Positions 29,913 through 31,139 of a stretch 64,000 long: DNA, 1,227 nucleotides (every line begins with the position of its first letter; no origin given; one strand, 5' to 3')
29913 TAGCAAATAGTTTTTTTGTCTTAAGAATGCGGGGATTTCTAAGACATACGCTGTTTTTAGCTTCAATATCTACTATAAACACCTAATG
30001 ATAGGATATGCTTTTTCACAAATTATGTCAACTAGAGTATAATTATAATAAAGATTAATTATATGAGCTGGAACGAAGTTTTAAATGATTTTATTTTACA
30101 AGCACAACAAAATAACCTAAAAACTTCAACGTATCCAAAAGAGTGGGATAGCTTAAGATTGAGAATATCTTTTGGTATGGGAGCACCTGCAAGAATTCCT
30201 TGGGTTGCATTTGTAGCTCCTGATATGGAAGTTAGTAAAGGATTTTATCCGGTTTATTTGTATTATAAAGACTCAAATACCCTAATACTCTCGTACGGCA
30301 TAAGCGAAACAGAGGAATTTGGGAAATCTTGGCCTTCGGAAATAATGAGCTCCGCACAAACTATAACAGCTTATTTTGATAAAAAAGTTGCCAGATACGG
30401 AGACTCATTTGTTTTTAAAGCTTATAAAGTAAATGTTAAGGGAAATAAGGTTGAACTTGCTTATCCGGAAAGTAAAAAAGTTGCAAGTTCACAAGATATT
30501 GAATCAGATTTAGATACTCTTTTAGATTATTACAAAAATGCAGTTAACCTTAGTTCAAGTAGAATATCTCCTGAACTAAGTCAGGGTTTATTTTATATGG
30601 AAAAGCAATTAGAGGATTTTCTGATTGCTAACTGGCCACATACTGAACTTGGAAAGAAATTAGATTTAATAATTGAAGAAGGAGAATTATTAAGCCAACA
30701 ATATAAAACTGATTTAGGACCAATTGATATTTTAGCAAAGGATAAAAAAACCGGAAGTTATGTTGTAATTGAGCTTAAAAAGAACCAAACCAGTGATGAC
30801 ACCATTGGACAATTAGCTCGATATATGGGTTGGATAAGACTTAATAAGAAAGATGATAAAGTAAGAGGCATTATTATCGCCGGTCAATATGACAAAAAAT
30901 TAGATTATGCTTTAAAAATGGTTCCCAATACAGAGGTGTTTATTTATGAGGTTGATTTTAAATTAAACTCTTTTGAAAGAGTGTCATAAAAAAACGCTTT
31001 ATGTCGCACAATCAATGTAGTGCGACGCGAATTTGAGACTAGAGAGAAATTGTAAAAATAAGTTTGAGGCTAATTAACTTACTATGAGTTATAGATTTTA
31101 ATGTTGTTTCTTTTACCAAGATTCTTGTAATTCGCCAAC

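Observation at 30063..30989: Single-protein fusion of a McrB-N-like DUF3578 domain with a NucS/DUF91-like PD-(D/E)xK nuclease: candidate stand-alone modification-dependent restriction enzyme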

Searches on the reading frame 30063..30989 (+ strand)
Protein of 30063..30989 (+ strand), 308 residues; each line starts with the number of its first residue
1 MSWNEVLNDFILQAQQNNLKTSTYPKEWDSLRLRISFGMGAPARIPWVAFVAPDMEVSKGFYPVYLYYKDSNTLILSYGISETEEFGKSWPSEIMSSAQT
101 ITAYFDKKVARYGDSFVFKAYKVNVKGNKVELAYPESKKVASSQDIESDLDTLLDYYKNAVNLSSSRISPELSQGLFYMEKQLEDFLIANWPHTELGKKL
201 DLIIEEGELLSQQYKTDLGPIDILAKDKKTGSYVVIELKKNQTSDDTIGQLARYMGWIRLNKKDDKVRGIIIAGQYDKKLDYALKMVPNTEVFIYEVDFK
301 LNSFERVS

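Call 3: search_protein_families(library=pfam, proteins=[window:30063-30986:+], max_evalue=1)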
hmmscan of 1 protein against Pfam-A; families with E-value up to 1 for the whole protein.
window:30063-30986:+ (308 aa): 7 families
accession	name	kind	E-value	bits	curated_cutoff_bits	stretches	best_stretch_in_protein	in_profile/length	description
PF01939.22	NucS_C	-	1.1e-14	55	24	1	199-278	12-90/124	Endonuclease NucS C-terminal domain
PF12102.13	MrcB_N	-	5.8e-11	42.8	25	1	23-160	34-181/183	MrcB-like, N-terminal domain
PF06250.17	YhcG_C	-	3.6e-07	30.6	32.5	1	178-295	19-138/157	YhcG PDDEXK nuclease domain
PF14281.12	PDDEXK_4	-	0.0055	17.1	22.3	1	206-272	69-128/183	PD-(D/E)XK nuclease superfamily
PF13588.12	HSDR_N_2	-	0.011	16.3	25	1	206-258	27-78/110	Type I restriction enzyme R protein N terminus (HSDR_N)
PF14082.12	SduA_C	-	0.051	14.2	27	0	198-243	13-56/159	Shedu protein SduA, C-terminal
PF18435.7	EstA_Ig_like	-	0.059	13.9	26.7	1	226-255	64-89/120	Esterase Ig-like N-terminal domain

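Call 4: search_protein_families(library=padloc, proteins=[window:30063-30986:+], max_evalue=1)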
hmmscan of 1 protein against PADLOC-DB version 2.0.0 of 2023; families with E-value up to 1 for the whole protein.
window:30063-30986:+ (308 aa): 17 families
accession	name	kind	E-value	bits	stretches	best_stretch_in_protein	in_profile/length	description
PDLC04824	PDC-S02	-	6.5e-46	154.9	1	148-302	152-306/308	-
PDLC04799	PDC-S02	-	3.4e-37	126.2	1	149-301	153-305/308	-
PDLC04916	PDC-S11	-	1.2e-07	29.1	1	198-283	34-118/358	-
PDLC04803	PDC-S02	-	1.5e-06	26.1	1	175-287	118-231/269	-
PDLC04810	PDC-S02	-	2.7e-06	24.8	1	178-289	205-319/355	-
PDLC04813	PDC-S02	-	6.2e-06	24.2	1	179-287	24-135/175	-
PDLC04831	PDC-S02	-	1.5e-05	22.6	1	220-288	233-305/346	-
PDLC04795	PDC-S02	-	0.00022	18.5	1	182-287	209-317/357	-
PDLC04807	PDC-S02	-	0.00029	18.1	1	178-294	200-318/351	-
PDLC04945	PDC-S18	-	0.00035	18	1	207-264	39-95/302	-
PDLC04915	PDC-S11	-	0.00038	17.8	1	220-259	61-99/379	-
PDLC04912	PDC-S11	-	0.0018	15.5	1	221-255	59-93/313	-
PDLC04911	PDC-S11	-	0.0019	15.5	1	221-255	59-93/318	-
PDLC04914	PDC-S11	-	0.0044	14.2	1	220-256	56-91/314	-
PDLC04987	PDC-S28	-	0.0083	12.5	1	219-281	710-776/846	-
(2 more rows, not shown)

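Call 5: search_protein_families(library=ncbifam, proteins=[window:30063-30986:+], max_evalue=1)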
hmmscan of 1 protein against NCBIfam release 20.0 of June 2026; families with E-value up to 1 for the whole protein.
window:30063-30986:+ (308 aa): 6 families
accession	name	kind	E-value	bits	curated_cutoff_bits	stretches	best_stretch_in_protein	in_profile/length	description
NF008457.0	PRK11331.1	equivalog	1.5e-24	86.6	637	1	6-192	7-183/459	5-methylcytosine-specific restriction enzyme subunit McrB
NF003270.0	PRK04247.1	equivalog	2.1e-16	59.8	216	1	203-279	143-219/250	endonuclease NucS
NF002876.0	PRK03298.1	equivalog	8.7e-11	41.6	252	1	196-275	112-189/224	endonuclease NucS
NF009151.0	PRK12497.1-5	equivalog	0.018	15.3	124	1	208-248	34-72/126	YraN family protein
TIGR00372.1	cas4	equivalog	0.072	12.9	65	1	208-284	59-135/180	CRISPR-associated protein Cas4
NF009153.0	PRK12497.3-1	equivalog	0.23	11.7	171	1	209-256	31-76/125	YraN family protein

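Call 6: search_solved_structures(query=window:30063-30986:+, max_evalue=1, show_alignments=3)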
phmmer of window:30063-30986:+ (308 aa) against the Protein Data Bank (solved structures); distinct sequences matched with E-value up to 1: 10.
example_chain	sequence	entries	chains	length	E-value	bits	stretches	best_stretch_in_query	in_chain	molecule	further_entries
3ssc_A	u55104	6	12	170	7.2e-21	78.1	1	7-123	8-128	5-methylcytosine-specific restriction enzyme B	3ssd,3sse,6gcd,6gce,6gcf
6ut6_A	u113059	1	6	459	1.2e-20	77.4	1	7-190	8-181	5-methylcytosine-specific restriction enzyme B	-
7vsr_A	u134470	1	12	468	1.2e-20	77.4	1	7-190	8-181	5-methylcytosine-specific restriction enzyme B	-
8ijo_A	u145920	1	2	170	2e-20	76.7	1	7-123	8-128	Type IV methyl-directed restriction enzyme EcoKMcrB subunit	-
8ikd_A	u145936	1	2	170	3e-20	76.1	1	7-123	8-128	Type IV methyl-directed restriction enzyme EcoKMcrB subunit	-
8ik4_A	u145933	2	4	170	3e-20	76.1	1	7-123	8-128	Type IV methyl-directed restriction enzyme EcoKMcrB subunit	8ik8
8ijp_A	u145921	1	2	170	4.6e-20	75.5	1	7-123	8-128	Type IV methyl-directed restriction enzyme EcoKMcrB subunit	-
2vld_A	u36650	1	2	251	0.0083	18.8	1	203-275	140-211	Endonuclease NucS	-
5gke_A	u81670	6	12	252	0.02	17.6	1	212-275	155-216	Endonuclease EndoMS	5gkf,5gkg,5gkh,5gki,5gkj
1z08_A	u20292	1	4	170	0.39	13.4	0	66-94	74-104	Ras-related protein Rab-21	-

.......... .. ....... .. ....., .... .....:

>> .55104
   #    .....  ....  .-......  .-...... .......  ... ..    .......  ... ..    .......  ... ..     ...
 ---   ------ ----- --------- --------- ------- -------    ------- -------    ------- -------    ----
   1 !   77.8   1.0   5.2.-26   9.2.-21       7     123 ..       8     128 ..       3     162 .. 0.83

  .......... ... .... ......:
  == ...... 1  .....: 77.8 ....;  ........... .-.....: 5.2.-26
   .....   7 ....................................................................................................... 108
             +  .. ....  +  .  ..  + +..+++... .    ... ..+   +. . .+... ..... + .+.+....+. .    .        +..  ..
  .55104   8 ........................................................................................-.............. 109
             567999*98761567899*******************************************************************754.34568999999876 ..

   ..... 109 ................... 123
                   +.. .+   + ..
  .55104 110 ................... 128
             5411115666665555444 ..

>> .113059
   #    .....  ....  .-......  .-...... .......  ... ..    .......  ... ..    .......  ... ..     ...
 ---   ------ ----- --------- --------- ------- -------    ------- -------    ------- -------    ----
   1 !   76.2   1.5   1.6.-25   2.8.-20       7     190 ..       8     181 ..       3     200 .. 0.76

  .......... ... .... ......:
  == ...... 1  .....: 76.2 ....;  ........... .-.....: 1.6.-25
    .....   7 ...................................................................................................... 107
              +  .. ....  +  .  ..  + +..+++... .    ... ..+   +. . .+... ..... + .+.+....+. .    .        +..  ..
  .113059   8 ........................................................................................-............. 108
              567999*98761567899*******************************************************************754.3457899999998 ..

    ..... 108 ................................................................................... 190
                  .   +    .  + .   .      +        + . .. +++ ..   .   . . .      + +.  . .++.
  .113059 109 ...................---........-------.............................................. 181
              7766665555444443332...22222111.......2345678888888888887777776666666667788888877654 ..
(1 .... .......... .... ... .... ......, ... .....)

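Call 7: find_homologous_proteins(query=window:30063-30986:+)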
Query window:30063-30986:+ (308 aa): 1977 proteins with E <= 0.001 among 2851 candidates; the best 120 are listed.
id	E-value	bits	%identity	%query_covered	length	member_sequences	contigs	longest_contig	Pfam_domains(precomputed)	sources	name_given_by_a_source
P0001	1.0e-200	683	100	100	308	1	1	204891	PF01939.22,PF06250.18,PF12102.14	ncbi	-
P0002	1.8e-147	509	73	97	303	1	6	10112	PF01939.22,PF06250.18,PF12102.14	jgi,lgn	jgi:hypothetical protein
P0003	2.1e-146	505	72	97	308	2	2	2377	PF01939.22,PF06250.18,PF12102.14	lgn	-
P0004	3.7e-146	504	71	99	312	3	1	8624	PF01939.22,PF06250.18,PF12102.14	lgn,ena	-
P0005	3.3e-144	498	70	99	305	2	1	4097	PF01939.22,PF06250.18,PF12102.14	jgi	jgi:hypothetical protein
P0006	6.3e-144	497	69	99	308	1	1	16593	PF01939.22,PF06250.18,PF12102.14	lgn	-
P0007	4.8e-143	494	71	99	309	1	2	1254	PF01939.22,PF06250.18,PF12102.14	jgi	jgi:hypothetical protein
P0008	6.0e-142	490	71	98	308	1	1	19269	PF01939.22,PF06250.18,PF12102.14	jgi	jgi:hypothetical protein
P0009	9.4e-141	487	71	99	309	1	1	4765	PF01939.22,PF06250.18,PF12102.14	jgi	jgi:hypothetical protein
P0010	1.9e-140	486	69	99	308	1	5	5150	PF01939.22,PF06250.18,PF12102.14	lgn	-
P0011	5.5e-140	484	69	99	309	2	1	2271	PF01939.22,PF06250.18,PF12102.14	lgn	-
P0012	1.3e-139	483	68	99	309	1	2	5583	PF01939.22,PF06250.18,PF12102.14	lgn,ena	-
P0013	1.8e-139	482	70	99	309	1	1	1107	PF01939.22,PF06250.18,PF12102.14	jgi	-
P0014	2.0e-139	482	68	99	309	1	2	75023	PF01939.22,PF06250.18,PF12102.14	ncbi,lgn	-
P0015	2.3e-139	482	70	98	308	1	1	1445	PF01939.22,PF06250.18,PF12102.14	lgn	-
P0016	3.8e-139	481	70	99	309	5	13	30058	PF01939.22,PF06250.18,PF12102.14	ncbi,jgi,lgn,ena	-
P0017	4.7e-139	481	68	98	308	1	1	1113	PF01939.22,PF06250.18,PF12102.14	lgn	-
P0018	2.1e-138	479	69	99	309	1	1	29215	PF01939.22,PF06250.18,PF12102.14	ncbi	-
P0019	2.4e-138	479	67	99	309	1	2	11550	PF01939.22,PF06250.18,PF12102.14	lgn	-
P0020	3.4e-138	478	71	99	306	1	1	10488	PF01939.22,PF06250.18,PF12102.14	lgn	-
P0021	3.9e-138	478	67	99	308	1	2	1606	PF01939.22,PF06250.18,PF12102.14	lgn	-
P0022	4.6e-138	478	69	99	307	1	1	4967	PF01939.22,PF06250.18,PF12102.14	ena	-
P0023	4.6e-138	478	68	99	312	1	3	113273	PF01939.22,PF06250.18,PF12102.14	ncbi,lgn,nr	ncbi:MAG: DUF1016 family protein [Candidatus Micrarchaeota archaeon]|nr:DUF1016 family protein [Cand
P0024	5.9e-138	477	70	99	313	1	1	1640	PF01939.22,PF06250.18,PF12102.14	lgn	-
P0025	6.4e-138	477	67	99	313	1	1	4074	PF01939.22,PF06250.18,PF12102.14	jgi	-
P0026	8.1e-138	477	70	97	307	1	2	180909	PF01939.22,PF06250.18,PF12102.14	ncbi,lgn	-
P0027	8.1e-138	477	68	99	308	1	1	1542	PF01939.22,PF06250.18,PF12102.14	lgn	-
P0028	8.8e-138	477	70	99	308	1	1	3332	PF01939.22,PF06250.18,PF12102.14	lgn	-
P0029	1.0e-137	477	66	98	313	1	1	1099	PF01939.22,PF06250.18,PF12102.14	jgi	-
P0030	1.0e-137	477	69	97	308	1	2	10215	PF01939.22,PF06250.18,PF12102.14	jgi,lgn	jgi:predicted nuclease of restriction endonuclease-like (RecB) superfamily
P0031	1.1e-137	476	68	99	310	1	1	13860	PF01939.22,PF06250.18,PF12102.14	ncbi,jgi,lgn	jgi:hypothetical protein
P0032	1.8e-137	476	66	99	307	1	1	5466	PF01939.22,PF06250.18,PF12102.14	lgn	-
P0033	2.0e-137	476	70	97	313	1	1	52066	PF01939.22,PF06250.18,PF12102.14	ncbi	ncbi:PDDEXK nuclease domain-containing protein [Chloroflexota bacterium]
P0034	3.0e-137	475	67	99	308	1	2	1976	PF01939.22,PF06250.18,PF12102.14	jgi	-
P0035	3.3e-137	475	64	99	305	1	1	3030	PF01939.22,PF06250.18,PF12102.14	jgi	jgi:hypothetical protein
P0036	3.8e-137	475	69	99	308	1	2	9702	PF01939.22,PF06250.18,PF12102.14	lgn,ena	-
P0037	4.6e-137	474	68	98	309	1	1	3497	PF01939.22,PF06250.18,PF12102.14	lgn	-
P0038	4.9e-137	474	67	99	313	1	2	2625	PF01939.22,PF06250.18,PF12102.14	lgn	-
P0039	5.6e-137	474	72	97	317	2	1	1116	PF01939.22,PF06250.18,PF12102.14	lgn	-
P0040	6.6e-137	474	66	99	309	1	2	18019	PF01939.22,PF06250.18,PF12102.14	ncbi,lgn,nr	ncbi:MAG: PDDEXK nuclease domain-containing protein [Syntrophorhabdaceae bacterium]|nr:PDDEXK nuclea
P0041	7.0e-137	474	67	99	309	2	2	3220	PF01939.22,PF06250.18,PF12102.14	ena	-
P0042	8.3e-137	474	70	97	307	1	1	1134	PF01939.22,PF06250.18,PF12102.14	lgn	-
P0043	1.1e-136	473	66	99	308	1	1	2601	PF01939.22,PF06250.18,PF12102.14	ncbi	-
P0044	1.4e-136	473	67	99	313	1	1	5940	PF01939.22,PF06250.18,PF12102.14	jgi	jgi:Holliday junction resolvase-like predicted endonuclease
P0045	1.5e-136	473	66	99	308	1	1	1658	PF01939.22,PF06250.18,PF12102.14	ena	-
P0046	1.5e-136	473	66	98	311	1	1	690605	PF01939.22,PF06250.18,PF12102.14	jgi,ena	-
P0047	1.7e-136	473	67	99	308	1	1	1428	PF01939.22,PF06250.18,PF12102.14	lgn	-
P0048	3.2e-136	472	67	99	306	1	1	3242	PF01939.22,PF06250.18,PF12102.14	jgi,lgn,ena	-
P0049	4.5e-136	471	68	99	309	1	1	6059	PF01939.22,PF06250.18,PF12102.14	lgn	-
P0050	6.3e-136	471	67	99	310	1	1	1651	PF01939.22,PF06250.18,PF12102.14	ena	-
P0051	1.0e-135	470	67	99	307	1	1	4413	PF01939.22,PF06250.18,PF12102.14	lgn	-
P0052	1.1e-135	470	67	99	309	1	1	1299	PF01939.22,PF06250.18,PF12102.14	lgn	-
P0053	1.7e-135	469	67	99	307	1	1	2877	PF01939.22,PF06250.18,PF12102.14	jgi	jgi:hypothetical protein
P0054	1.7e-135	469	67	99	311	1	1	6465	PF01939.22,PF06250.18,PF12102.14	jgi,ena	-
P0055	1.9e-135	469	69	97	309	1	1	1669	PF01939.22,PF06250.18,PF12102.14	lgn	-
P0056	1.9e-135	469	65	99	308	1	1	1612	PF01939.22,PF06250.18,PF12102.14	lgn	-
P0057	2.4e-135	469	66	99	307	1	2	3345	PF14281.13,PF01939.22,PF06250.18,PF12102.14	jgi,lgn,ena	-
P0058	4.0e-135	468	67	98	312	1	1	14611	PF01939.22,PF06250.18,PF12102.14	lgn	-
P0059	4.7e-135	468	68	99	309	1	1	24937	PF01939.22,PF06250.18,PF12102.14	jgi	jgi:hypothetical protein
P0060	5.7e-135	468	70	95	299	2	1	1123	PF01939.22,PF06250.18,PF12102.14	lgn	-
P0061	7.6e-135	467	68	97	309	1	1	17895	PF14281.13,PF01939.22,PF06250.18,PF12102.14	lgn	-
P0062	7.7e-135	467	66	99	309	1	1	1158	PF01939.22,PF06250.18,PF12102.14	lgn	-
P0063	8.4e-135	467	68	98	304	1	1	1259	PF01939.22,PF06250.18,PF12102.14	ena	-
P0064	8.8e-135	467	68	99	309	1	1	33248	PF01939.22,PF06250.18,PF12102.14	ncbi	-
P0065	1.3e-134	466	70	97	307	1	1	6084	PF01939.22,PF06250.18,PF12102.14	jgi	-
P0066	1.6e-134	466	67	99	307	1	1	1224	PF01939.22,PF06250.18,PF12102.14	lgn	-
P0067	2.2e-134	466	69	97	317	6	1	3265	PF01939.22,PF06250.18,PF12102.14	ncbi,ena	-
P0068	2.3e-134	466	65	99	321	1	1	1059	PF01939.22,PF06250.18,PF12102.14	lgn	-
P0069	2.9e-134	465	66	99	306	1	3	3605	PF01939.22,PF12102.14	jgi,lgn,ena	-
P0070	6.3e-134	464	66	99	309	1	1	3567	PF01939.22,PF06250.18,PF12102.14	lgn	-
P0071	9.4e-134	464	65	100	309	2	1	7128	PF01939.22,PF06250.18,PF12102.14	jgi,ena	-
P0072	1.1e-133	463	66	99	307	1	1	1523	PF01939.22,PF06250.18,PF12102.14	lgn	-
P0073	1.2e-133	463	66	98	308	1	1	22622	PF01939.22,PF06250.18,PF12102.14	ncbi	-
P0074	1.2e-133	463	68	99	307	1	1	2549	PF01939.22,PF12102.14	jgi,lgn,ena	-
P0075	2.1e-133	462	66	96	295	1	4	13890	PF01939.22,PF06250.18,PF12102.14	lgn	-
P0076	2.2e-133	462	67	99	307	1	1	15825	PF01939.22,PF06250.18,PF12102.14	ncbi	-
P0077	3.9e-133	462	66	99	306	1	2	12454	PF01939.22,PF12102.14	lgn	-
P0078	4.3e-133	461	65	98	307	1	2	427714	PF01939.22,PF06250.18,PF12102.14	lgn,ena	-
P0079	5.2e-133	461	64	99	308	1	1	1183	PF01939.22,PF06250.18,PF12102.14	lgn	-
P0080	8.1e-133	460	65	98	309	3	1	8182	PF01939.22,PF06250.18,PF12102.14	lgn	-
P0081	9.8e-133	460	66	99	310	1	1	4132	PF01939.22,PF06250.18,PF12102.14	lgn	-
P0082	1.2e-132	460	65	98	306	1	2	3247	PF01939.22,PF06250.18,PF12102.14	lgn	-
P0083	1.4e-132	460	66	98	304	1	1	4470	PF01939.22,PF06250.18,PF12102.14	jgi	jgi:hypothetical protein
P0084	1.7e-132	459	66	99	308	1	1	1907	PF01939.22,PF06250.18,PF12102.14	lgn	-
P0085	1.8e-132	459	65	99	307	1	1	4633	PF01939.22,PF06250.18,PF12102.14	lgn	-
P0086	1.9e-132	459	64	99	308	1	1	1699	PF01939.22,PF06250.18,PF12102.14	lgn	-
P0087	1.9e-132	459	66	99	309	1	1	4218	PF01939.22,PF06250.18,PF12102.14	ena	-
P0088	3.1e-132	459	66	98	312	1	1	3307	PF01939.22,PF12102.14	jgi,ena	-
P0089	4.0e-132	458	65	99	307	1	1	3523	PF01939.22,PF06250.18,PF12102.14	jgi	jgi:hypothetical protein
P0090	4.9e-132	458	64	99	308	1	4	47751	PF01939.22,PF06250.18,PF12102.14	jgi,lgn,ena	-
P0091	4.9e-132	458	66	99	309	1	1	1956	PF01939.22,PF12102.14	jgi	jgi:hypothetical protein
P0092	5.0e-132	458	64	98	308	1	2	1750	PF01939.22,PF06250.18,PF12102.14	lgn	-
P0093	5.0e-132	458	66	99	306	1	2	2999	PF01939.22,PF06250.18,PF12102.14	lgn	-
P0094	5.2e-132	458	65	98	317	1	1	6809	PF01939.22,PF06250.18,PF12102.14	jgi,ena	-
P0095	5.9e-132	458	64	99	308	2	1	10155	PF01939.22,PF06250.18,PF12102.14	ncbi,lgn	-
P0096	6.1e-132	458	68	100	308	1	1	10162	PF01939.22,PF06250.18,PF12102.14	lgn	-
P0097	7.3e-132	457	65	99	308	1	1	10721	PF01939.22,PF06250.18,PF12102.14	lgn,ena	-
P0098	8.6e-132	457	65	99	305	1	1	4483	PF01939.22,PF06250.18,PF12102.14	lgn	-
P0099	8.7e-132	457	67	99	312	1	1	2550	PF01939.22,PF12102.14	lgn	-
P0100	9.5e-132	457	65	99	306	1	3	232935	PF01939.22,PF06250.18,PF12102.14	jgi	jgi:hypothetical protein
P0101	1.2e-131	457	68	97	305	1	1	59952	PF01939.22,PF06250.18,PF12102.14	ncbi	ncbi:endonuclease NucS domain-containing protein [Patescibacteria group bacterium]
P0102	1.5e-131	456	66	98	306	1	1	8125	PF01939.22,PF06250.18,PF12102.14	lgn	-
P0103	1.8e-131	456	64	99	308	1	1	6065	PF01939.22,PF06250.18,PF12102.14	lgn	-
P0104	2.5e-131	456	65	98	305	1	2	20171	PF01939.22,PF06250.18,PF12102.14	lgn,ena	-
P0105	2.6e-131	456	65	99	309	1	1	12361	PF01939.22,PF06250.18,PF12102.14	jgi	-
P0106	2.9e-131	455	64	99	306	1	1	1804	PF01939.22,PF06250.18,PF12102.14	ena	-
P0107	3.1e-131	455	66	98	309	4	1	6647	PF01939.22,PF06250.18,PF12102.14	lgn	-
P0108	3.8e-131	455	64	99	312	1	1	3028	PF01939.22,PF06250.18,PF12102.14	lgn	-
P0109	4.0e-131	455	65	98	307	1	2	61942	PF01939.22,PF06250.18,PF12102.14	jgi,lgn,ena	-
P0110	4.4e-131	455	65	99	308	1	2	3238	PF01939.22,PF06250.18,PF12102.14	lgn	-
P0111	4.6e-131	455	65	99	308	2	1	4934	PF01939.22,PF06250.18,PF12102.14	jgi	-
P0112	5.1e-131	455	65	98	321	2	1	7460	PF01939.22,PF06250.18,PF12102.14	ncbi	-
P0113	6.7e-131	454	67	98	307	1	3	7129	PF01939.22,PF06250.18,PF12102.14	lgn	-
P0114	8.4e-131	454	66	98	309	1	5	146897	PF01939.22,PF06250.18,PF12102.14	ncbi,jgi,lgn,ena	-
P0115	9.7e-131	454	64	99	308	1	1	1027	PF01939.22,PF06250.18,PF12102.14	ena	-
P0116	1.2e-130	453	64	99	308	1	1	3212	PF01939.22,PF06250.18,PF12102.14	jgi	jgi:hypothetical protein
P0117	1.6e-130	453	65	98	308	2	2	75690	PF14281.13,PF01939.22,PF06250.18,PF12102.14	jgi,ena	-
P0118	1.6e-130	453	64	99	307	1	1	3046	PF01939.22,PF06250.18,PF12102.14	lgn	-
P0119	1.6e-130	453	64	99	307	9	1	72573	PF01939.22,PF06250.18,PF12102.14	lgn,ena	-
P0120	1.7e-130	453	64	98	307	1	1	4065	PF01939.22,PF06250.18,PF12102.14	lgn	-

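Call 23: find_encoding_contigs(protein=window:30063-30989:+, flank=10000, max_places=3)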
Protein window:30063-30989:+ (308 aa): no gene with exactly this product is on record in the collection.

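Call 24: find_encoding_contigs(protein=P0001, flank=10000, max_places=3)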
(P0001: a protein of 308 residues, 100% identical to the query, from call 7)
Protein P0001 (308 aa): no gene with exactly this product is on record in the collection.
